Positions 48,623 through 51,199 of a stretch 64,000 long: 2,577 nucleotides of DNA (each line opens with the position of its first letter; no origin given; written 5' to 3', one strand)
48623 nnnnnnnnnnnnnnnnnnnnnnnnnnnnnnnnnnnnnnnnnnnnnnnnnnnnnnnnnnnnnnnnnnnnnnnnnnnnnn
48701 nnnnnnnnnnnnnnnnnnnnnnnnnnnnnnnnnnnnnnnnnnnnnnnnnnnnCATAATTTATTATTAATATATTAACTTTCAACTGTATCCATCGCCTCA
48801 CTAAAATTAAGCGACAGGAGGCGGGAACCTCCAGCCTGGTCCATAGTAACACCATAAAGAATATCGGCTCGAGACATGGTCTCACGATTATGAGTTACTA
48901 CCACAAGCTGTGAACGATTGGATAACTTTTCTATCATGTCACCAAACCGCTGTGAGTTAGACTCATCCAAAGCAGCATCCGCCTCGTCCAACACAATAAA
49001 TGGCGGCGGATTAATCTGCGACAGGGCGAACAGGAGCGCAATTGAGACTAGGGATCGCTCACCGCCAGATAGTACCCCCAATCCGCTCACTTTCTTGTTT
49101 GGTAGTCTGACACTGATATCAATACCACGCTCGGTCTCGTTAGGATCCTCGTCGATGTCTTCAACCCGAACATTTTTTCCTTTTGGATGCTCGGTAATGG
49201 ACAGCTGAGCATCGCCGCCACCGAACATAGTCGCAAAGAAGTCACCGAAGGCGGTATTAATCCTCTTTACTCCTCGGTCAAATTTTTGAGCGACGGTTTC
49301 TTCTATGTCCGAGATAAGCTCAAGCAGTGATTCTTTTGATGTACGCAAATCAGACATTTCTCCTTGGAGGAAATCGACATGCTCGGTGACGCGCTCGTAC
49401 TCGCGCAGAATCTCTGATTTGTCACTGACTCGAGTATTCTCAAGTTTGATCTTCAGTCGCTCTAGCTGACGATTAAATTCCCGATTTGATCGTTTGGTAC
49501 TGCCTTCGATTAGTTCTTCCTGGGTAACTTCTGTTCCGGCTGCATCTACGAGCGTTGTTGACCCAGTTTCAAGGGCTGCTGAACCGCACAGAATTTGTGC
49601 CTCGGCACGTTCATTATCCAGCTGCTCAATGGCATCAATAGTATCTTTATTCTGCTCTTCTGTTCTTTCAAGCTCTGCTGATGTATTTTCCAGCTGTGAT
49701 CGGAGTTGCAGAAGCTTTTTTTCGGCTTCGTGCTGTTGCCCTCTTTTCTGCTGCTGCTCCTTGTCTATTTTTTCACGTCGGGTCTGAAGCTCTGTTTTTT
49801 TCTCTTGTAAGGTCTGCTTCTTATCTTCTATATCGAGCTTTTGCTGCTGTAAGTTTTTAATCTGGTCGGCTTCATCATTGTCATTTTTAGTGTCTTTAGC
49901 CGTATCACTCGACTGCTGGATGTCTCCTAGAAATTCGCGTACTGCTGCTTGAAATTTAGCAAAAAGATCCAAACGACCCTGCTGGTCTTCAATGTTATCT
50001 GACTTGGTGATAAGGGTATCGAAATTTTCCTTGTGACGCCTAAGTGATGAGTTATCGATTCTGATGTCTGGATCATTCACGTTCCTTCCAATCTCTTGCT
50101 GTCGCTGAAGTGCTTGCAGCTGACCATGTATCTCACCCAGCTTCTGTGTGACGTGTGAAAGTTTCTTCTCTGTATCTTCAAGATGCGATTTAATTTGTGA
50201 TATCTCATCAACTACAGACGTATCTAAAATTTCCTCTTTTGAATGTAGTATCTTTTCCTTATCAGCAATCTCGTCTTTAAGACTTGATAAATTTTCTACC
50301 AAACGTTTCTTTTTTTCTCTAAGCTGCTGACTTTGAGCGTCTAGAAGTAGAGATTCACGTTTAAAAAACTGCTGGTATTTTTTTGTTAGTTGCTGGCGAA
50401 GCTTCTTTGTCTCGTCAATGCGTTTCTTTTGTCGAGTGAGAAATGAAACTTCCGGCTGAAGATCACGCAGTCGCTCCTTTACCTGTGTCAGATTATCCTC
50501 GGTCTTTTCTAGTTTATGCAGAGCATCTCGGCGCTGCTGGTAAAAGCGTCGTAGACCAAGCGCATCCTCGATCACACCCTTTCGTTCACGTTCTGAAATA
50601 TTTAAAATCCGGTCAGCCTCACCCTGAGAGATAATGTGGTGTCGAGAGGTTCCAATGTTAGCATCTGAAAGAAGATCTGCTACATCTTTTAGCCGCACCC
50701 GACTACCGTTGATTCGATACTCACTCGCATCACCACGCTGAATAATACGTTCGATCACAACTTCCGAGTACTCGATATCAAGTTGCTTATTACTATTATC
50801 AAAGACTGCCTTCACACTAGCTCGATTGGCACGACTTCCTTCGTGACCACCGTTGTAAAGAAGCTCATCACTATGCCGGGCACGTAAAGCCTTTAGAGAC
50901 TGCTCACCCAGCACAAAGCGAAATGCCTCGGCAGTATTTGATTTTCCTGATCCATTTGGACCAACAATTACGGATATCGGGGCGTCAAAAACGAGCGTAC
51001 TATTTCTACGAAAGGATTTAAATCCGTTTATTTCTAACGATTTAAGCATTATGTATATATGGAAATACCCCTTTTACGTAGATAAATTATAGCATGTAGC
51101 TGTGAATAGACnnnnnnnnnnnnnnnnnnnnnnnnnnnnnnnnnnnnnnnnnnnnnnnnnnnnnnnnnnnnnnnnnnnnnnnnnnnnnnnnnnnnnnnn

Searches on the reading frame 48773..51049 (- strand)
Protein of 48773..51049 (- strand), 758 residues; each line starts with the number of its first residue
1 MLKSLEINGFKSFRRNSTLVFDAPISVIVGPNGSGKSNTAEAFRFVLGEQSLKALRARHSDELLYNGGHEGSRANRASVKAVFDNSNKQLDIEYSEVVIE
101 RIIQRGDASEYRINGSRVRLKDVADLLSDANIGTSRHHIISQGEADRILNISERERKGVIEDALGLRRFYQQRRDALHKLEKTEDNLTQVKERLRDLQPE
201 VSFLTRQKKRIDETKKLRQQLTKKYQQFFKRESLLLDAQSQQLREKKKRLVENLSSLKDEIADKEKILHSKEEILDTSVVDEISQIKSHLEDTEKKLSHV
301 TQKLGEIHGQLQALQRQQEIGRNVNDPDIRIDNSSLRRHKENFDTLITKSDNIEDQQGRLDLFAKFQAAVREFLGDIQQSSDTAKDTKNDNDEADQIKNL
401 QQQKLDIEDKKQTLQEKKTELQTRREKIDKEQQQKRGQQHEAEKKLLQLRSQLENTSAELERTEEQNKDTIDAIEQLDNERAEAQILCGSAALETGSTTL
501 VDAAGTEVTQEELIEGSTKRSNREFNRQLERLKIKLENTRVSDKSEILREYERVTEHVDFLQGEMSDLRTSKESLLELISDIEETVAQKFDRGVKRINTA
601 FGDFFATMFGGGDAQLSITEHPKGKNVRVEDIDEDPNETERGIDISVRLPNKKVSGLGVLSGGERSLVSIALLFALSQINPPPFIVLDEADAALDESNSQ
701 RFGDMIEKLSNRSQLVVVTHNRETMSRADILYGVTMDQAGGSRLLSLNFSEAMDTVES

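Call 56: search_protein_families(library=pfam, proteins=[window:48773-51049:-], max_evalue=0.01)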
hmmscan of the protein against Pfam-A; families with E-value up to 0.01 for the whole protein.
window:48773-51049:- (758 aa): 7 families
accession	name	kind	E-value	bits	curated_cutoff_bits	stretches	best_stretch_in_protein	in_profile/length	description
PF02463.25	SMC_N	-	3.2e-58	197.2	40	1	1-740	1-217/220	RecF/RecN/SMC N terminal domain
PF13476.12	AAA_23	-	3.1e-17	64.3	27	1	4-227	1-199/201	AAA domain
PF13175.12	AAA_15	-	5.9e-14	52.9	32.1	1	1-329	1-296/374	AAA ATPase domain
PF13304.12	AAA_21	-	1.8e-09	38.5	27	2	25-245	1-220/304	AAA domain, putative AbiEii toxin, Type IV TA system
PF13558.12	SbcC_Walker_B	-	0.00088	19.9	27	1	655-706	28-88/90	SbcC/RAD50-like, Walker B motif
PF13555.12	AAA_29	-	0.0011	19.1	27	0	3-47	2-46/61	P-loop containing region of AAA domain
PF00005.33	ABC_tran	-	0.002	19.2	25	0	25-147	13-116/137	ABC transporter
